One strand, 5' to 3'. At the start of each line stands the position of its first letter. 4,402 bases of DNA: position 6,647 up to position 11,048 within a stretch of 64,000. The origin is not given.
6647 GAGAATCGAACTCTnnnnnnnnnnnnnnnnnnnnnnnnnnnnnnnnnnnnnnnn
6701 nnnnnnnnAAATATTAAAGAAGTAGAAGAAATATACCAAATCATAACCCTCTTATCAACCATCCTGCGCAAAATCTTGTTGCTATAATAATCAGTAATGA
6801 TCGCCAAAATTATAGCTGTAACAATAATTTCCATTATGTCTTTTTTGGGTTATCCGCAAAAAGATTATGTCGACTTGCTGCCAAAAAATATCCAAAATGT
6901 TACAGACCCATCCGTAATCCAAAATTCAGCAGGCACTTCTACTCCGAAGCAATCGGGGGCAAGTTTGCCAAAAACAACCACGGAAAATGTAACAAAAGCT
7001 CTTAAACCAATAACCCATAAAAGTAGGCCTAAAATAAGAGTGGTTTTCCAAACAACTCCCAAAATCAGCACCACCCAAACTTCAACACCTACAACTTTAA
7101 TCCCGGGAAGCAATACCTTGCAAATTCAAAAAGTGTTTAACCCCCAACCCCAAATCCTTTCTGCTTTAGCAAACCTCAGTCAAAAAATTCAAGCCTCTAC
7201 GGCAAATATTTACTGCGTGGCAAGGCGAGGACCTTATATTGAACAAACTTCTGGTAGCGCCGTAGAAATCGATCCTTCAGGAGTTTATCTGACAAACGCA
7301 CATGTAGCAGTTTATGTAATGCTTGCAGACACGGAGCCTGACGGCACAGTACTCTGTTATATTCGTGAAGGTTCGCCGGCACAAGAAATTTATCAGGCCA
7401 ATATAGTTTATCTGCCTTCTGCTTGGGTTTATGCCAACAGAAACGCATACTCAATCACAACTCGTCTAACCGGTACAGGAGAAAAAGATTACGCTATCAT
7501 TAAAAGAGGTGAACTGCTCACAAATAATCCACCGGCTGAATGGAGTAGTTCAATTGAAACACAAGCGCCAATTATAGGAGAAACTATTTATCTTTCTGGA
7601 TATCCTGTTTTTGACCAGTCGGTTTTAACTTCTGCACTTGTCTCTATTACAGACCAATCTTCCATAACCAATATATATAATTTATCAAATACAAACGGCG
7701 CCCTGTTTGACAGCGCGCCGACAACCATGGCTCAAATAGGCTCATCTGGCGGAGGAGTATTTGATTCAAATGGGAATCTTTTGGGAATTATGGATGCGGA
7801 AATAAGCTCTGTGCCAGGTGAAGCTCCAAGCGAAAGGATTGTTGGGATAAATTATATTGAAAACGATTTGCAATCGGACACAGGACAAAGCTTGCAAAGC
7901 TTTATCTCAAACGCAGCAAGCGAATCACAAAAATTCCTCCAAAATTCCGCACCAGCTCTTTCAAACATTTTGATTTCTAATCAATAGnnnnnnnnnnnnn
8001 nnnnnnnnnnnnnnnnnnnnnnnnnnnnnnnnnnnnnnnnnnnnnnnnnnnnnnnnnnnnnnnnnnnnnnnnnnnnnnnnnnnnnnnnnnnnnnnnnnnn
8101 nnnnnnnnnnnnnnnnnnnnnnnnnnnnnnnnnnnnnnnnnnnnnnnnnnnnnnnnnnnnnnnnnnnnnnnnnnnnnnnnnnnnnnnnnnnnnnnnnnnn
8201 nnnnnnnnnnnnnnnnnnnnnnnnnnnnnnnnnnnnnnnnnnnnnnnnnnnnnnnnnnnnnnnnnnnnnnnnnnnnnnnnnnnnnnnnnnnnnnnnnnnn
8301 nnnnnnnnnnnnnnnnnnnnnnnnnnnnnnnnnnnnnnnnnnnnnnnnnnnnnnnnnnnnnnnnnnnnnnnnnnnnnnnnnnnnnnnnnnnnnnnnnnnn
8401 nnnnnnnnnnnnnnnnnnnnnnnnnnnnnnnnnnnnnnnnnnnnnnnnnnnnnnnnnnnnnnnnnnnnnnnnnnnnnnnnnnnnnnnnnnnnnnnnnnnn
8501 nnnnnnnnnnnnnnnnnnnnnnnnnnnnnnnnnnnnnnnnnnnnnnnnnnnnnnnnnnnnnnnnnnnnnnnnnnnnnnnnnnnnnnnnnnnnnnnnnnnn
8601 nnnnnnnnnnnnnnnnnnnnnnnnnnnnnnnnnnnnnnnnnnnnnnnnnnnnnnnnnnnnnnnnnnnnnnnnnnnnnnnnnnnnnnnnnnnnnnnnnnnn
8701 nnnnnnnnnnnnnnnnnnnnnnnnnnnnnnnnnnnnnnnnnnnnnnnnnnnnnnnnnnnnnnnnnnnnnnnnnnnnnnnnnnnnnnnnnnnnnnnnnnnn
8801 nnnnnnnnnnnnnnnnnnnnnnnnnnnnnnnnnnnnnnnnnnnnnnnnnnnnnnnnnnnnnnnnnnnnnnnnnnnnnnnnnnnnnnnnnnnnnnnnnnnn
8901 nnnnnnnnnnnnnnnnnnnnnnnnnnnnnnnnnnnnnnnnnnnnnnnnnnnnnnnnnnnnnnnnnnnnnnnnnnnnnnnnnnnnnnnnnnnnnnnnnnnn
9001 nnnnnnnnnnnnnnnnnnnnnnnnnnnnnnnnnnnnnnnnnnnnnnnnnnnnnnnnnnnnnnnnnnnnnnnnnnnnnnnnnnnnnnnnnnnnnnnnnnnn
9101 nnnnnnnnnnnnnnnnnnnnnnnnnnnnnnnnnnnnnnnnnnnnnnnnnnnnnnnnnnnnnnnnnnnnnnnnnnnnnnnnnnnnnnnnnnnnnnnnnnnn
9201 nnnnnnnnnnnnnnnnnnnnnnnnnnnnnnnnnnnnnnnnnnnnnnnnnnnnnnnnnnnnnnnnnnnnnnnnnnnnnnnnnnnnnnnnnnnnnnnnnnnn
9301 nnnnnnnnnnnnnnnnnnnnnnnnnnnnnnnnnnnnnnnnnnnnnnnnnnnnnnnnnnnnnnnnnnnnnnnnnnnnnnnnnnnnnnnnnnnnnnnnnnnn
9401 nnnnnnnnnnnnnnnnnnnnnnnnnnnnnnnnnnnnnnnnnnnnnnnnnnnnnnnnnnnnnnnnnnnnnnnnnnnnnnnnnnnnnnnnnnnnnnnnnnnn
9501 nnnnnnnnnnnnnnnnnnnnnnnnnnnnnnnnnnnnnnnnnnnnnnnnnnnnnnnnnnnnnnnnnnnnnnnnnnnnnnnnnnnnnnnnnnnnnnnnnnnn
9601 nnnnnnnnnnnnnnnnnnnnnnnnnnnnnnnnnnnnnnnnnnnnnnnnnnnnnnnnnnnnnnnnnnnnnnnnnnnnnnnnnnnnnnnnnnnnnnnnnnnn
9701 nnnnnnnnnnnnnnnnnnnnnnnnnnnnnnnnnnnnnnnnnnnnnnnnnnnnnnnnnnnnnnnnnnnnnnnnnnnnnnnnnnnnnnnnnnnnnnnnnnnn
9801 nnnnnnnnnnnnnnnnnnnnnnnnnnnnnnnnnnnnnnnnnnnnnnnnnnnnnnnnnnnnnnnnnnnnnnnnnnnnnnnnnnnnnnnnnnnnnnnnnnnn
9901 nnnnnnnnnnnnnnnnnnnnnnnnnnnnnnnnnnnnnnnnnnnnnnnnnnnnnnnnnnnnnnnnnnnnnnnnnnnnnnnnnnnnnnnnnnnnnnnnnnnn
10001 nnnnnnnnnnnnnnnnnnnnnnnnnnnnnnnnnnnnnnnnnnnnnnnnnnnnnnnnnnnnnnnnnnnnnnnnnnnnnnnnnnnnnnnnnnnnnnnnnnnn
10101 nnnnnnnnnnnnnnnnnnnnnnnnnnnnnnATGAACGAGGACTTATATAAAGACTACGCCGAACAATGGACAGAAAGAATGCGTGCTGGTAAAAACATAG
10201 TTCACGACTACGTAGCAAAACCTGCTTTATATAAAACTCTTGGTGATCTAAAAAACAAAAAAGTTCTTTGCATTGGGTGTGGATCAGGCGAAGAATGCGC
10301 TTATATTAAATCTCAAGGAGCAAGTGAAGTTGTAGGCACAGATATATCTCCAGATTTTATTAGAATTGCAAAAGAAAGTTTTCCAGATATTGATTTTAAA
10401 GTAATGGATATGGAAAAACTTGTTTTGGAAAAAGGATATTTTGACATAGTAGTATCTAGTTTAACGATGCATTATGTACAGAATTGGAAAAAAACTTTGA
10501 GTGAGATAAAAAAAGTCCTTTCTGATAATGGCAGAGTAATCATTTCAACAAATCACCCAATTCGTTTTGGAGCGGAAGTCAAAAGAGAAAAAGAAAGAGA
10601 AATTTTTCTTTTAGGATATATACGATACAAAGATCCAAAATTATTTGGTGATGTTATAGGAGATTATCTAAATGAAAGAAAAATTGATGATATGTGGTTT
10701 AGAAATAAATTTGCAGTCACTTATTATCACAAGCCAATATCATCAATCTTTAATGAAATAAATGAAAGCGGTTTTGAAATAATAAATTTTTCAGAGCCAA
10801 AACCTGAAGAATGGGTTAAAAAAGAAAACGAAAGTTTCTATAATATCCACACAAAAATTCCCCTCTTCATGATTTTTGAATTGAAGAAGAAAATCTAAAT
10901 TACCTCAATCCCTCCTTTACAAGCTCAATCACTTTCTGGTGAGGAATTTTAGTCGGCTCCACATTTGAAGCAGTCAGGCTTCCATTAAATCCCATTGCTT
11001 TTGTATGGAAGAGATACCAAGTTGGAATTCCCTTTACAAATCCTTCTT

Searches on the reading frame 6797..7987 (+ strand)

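Call 75: search_protein_families(library=pfam, proteins=[window:6797-7987:+], max_evalue=0.001)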
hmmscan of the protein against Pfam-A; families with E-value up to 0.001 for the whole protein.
window:6797-7987:+ (396 aa): 1 family
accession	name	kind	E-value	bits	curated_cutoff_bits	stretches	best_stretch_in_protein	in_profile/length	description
PF13365.12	Trypsin_2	-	2e-12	48.5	27.6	1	153-331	1-144/144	Trypsin-like peptidase domain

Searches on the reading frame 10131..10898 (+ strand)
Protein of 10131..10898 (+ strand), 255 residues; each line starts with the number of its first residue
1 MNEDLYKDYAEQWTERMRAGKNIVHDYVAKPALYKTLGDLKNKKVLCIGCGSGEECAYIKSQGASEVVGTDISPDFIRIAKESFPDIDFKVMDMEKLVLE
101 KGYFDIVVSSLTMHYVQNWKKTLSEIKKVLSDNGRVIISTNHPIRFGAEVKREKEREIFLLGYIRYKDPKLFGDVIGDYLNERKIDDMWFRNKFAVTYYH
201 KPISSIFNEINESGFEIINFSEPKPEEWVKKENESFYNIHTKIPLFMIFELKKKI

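Call 75: search_protein_families(library=pfam, proteins=[window:10131-10898:+], max_evalue=0.001)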
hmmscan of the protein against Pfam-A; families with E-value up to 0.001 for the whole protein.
window:10131-10898:+ (255 aa): 12 families
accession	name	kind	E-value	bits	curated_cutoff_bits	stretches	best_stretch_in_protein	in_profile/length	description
PF08241.18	Methyltransf_11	-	3.9e-22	79.1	21.2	1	46-138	1-95/95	Methyltransferase domain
PF13649.12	Methyltransf_25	-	1.1e-19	71.3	27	1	45-134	1-97/97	Methyltransferase domain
PF13847.12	Methyltransf_31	-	5.6e-17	62.2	27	1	41-142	3-113/145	Methyltransferase domain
PF13489.12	Methyltransf_23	-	5.8e-16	59.1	27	1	38-141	17-119/164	Methyltransferase domain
PF08242.18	Methyltransf_12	-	1.7e-15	58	30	1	48-136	3-98/98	Methyltransferase domain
PF01209.24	Ubie_methyltran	-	1.3e-07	31.7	20.1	1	32-142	38-156/233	ubiE/COQ5 methyltransferase family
PF08003.17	Methyltransf_9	-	5.7e-06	26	23.8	1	34-140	108-219/315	Protein of unknown function (DUF1698)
PF06325.19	PrmA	-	4.9e-05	23.4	22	1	40-139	160-259/296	Ribosomal protein L11 methyltransferase (PrmA)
PF01739.24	CheR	-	8.9e-05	22.4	27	0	24-83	15-83/195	CheR methyltransferase, SAM binding domain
PF05219.18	DREV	-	0.00014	21.5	26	1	39-150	92-198/265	DREV methyltransferase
PF05724.17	TPMT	-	0.00022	21.4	26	1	10-79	3-74/218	Thiopurine S-methyltransferase (TPMT)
PF02353.26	CMAS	-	0.00033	20.5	27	1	42-145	63-171/273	Mycolic acid cyclopropane synthetase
